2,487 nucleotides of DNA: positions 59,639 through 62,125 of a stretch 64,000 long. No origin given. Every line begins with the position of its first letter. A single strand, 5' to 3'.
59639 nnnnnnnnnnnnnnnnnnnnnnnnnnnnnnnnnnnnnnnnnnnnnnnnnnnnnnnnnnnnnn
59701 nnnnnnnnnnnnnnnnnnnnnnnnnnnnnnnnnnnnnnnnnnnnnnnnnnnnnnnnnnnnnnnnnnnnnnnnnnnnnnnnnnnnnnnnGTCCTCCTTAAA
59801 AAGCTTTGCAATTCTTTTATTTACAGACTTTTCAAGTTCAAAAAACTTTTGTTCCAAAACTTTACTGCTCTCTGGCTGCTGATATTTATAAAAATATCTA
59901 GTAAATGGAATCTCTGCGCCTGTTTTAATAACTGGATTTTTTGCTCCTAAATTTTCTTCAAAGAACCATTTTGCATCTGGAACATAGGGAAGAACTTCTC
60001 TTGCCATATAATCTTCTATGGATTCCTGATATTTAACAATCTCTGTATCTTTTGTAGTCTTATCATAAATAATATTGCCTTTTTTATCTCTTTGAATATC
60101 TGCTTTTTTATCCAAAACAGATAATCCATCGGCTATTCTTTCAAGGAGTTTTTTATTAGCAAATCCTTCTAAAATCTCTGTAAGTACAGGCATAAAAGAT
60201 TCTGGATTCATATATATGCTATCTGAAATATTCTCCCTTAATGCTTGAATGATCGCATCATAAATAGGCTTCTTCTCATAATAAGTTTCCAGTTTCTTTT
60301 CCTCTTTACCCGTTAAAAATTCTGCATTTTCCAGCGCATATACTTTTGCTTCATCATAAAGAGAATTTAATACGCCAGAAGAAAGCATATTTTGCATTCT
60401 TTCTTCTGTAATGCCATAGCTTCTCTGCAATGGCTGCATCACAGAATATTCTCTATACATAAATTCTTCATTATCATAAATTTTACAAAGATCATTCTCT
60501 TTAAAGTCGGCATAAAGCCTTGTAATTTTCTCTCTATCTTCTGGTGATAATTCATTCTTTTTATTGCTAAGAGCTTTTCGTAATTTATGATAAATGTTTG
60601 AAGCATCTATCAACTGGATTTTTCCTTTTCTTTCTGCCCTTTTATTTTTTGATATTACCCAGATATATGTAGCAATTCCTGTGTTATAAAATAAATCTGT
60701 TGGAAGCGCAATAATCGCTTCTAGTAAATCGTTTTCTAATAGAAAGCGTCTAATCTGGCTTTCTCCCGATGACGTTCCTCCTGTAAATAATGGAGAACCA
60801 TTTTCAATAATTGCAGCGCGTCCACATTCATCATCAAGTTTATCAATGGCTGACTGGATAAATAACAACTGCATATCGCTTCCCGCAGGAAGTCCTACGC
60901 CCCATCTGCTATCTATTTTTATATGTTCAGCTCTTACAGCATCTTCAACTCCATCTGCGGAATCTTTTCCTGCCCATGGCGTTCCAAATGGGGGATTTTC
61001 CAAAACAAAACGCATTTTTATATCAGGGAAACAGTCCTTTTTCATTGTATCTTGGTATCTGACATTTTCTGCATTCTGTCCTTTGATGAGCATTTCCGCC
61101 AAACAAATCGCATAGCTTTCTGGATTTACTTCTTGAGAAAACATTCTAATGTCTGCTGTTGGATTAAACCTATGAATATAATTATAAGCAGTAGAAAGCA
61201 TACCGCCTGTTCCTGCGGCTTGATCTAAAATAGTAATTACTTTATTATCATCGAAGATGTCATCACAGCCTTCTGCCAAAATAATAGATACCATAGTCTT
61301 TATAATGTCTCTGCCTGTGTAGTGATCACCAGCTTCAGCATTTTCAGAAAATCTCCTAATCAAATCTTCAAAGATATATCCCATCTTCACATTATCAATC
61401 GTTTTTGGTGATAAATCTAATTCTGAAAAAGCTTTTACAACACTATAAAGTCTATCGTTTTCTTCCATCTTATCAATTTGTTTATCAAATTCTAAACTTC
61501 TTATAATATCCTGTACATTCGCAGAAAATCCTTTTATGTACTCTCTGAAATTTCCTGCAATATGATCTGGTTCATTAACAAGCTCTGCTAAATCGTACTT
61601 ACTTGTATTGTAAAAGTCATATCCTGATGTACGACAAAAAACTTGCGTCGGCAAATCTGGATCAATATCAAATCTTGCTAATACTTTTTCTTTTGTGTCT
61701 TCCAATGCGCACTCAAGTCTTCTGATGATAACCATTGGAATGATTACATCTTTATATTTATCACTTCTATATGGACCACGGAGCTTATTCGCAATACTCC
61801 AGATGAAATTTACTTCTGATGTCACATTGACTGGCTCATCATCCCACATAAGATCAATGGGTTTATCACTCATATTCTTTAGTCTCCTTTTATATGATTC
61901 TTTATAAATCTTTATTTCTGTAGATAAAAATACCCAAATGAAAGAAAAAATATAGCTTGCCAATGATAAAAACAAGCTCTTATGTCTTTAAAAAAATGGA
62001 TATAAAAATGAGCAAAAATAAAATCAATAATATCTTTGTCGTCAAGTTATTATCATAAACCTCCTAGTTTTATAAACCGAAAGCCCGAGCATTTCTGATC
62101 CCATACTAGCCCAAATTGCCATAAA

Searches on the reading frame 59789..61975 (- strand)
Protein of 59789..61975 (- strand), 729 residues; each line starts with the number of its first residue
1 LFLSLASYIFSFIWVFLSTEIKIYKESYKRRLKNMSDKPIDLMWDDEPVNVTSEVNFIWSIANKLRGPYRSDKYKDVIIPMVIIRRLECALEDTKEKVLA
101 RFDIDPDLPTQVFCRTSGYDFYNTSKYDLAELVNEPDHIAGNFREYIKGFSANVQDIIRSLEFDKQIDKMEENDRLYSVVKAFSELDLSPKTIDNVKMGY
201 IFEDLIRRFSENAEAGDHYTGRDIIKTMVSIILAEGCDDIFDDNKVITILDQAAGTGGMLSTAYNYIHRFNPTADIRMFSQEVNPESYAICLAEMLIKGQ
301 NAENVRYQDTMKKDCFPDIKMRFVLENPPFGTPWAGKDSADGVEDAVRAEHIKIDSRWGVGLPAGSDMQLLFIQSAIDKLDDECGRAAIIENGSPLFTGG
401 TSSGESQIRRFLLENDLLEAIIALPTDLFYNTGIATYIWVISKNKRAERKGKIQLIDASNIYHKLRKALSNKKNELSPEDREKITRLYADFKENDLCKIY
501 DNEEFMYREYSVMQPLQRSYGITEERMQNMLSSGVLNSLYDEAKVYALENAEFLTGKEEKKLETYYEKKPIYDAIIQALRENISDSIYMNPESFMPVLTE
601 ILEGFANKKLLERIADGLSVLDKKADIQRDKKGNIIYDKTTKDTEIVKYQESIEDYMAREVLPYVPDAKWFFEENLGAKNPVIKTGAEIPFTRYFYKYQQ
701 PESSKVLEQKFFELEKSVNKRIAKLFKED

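Call 78: search_protein_families(library=pfam, proteins=[window:59789-61975:-], max_evalue=0.00001)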
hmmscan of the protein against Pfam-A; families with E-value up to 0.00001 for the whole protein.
window:59789-61975:- (729 aa): 2 families
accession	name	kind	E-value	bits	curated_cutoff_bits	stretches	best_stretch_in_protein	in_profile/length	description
PF02384.22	N6_Mtase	-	7.8e-56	190.1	20.4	1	198-512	6-297/311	N-6 DNA Methylase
PF12161.14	HsdM_N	-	7.8e-23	82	24.5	1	56-183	3-135/135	HsdM N-terminal domain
